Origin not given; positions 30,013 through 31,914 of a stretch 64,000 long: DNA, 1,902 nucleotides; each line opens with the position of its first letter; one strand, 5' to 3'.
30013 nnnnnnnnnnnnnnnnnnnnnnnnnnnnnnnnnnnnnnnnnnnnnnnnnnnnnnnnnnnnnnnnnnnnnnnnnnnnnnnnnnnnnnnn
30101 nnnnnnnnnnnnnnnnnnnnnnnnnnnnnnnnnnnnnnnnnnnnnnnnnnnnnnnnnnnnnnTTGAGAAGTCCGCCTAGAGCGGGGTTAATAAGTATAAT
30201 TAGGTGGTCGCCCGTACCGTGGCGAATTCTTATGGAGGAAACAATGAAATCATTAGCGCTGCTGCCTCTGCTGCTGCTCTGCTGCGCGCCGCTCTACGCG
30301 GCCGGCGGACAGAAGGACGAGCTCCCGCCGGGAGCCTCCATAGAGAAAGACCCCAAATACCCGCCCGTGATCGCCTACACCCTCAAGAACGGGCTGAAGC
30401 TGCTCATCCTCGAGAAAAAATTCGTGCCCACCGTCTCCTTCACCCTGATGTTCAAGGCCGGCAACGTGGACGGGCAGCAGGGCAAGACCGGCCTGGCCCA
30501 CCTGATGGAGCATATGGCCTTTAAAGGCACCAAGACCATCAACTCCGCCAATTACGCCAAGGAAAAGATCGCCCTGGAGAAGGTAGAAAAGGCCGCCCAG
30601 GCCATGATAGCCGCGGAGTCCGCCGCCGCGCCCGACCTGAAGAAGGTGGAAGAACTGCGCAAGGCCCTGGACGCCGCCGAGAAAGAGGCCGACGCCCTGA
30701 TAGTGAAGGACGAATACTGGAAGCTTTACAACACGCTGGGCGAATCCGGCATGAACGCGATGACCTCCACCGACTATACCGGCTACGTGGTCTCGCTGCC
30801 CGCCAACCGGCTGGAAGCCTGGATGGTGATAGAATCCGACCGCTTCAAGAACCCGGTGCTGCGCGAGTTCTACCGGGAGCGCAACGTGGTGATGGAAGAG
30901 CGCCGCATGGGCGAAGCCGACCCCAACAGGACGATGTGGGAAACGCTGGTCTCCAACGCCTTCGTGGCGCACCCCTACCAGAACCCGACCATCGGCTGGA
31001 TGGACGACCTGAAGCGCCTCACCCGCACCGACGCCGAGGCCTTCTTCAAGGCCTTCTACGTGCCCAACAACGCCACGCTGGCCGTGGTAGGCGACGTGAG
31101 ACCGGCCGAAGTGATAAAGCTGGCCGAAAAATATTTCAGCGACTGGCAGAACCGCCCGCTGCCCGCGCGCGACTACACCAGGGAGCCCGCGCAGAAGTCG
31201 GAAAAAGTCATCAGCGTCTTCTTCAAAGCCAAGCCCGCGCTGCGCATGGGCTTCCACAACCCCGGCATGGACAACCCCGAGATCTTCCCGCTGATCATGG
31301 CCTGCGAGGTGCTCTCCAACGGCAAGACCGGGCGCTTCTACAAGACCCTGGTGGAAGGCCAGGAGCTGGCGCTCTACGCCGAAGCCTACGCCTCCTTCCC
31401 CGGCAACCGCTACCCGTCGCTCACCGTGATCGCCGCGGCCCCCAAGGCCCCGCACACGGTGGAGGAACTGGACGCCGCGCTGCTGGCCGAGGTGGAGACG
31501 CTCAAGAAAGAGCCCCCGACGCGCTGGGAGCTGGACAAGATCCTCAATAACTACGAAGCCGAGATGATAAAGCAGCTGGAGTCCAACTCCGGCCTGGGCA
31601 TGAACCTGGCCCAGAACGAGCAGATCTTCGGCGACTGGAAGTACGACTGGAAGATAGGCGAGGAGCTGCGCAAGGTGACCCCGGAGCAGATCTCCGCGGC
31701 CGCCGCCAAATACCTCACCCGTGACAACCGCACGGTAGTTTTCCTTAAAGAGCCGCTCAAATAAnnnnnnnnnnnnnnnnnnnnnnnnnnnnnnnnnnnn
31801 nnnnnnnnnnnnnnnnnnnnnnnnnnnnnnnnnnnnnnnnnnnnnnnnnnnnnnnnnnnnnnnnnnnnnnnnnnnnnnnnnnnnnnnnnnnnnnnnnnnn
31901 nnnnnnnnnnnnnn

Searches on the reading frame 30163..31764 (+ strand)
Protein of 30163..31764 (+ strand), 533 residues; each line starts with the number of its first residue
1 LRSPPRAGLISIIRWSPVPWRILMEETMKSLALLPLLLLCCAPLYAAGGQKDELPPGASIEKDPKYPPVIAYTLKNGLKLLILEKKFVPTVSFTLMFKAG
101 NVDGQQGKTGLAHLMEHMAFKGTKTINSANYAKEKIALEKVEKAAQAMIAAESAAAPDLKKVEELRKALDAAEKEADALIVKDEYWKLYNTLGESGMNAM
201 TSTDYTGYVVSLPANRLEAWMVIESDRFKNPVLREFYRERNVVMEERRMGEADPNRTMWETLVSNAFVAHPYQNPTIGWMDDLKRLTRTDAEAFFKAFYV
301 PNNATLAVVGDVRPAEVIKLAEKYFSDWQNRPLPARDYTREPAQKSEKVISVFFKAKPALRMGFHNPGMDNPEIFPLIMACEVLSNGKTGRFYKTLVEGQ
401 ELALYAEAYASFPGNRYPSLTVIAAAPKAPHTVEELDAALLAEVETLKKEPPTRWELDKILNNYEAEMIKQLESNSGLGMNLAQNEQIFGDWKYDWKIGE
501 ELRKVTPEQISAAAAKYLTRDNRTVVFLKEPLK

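Call 59: search_protein_families(library=ncbifam, proteins=[window:30163-31764:+], max_evalue=0.00001)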
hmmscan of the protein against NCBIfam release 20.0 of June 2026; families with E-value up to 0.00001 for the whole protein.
window:30163-31764:+ (533 aa): 4 families
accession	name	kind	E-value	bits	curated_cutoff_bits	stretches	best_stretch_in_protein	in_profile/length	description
NF047421.1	YfmH_fam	equivalog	4.8e-15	55.7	250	1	196-528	88-421/425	EF-P 5-aminopentanol modification-associated protein YfmH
NF047422.1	YfmF_fam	equivalog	8.9e-10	38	285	1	237-517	125-401/412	EF-P 5-aminopentanol modification-associated protein YfmF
NF011681.0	PRK15101.1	equivalog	1.9e-07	29.5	765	0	70-130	45-105/961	pitrilysin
TIGR02110.1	PQQ_syn_pqqF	equivalog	8.5e-07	28.1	320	0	73-125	4-56/697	pyrroloquinoline quinone biosynthesis protein PqqF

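Call 60: search_protein_families(library=pfam, proteins=[window:30163-31764:+], max_evalue=0.001)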
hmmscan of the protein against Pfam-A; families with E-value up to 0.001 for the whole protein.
window:30163-31764:+ (533 aa): 2 families
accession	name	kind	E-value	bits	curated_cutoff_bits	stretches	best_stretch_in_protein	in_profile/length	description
PF05193.26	Peptidase_M16_C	-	1.8e-31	109.8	23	1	286-463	2-180/181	Peptidase M16 inactive domain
PF00675.25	Peptidase_M16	-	6.9e-17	62.2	22.3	2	83-134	4-56/149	Insulinase (Peptidase family M16)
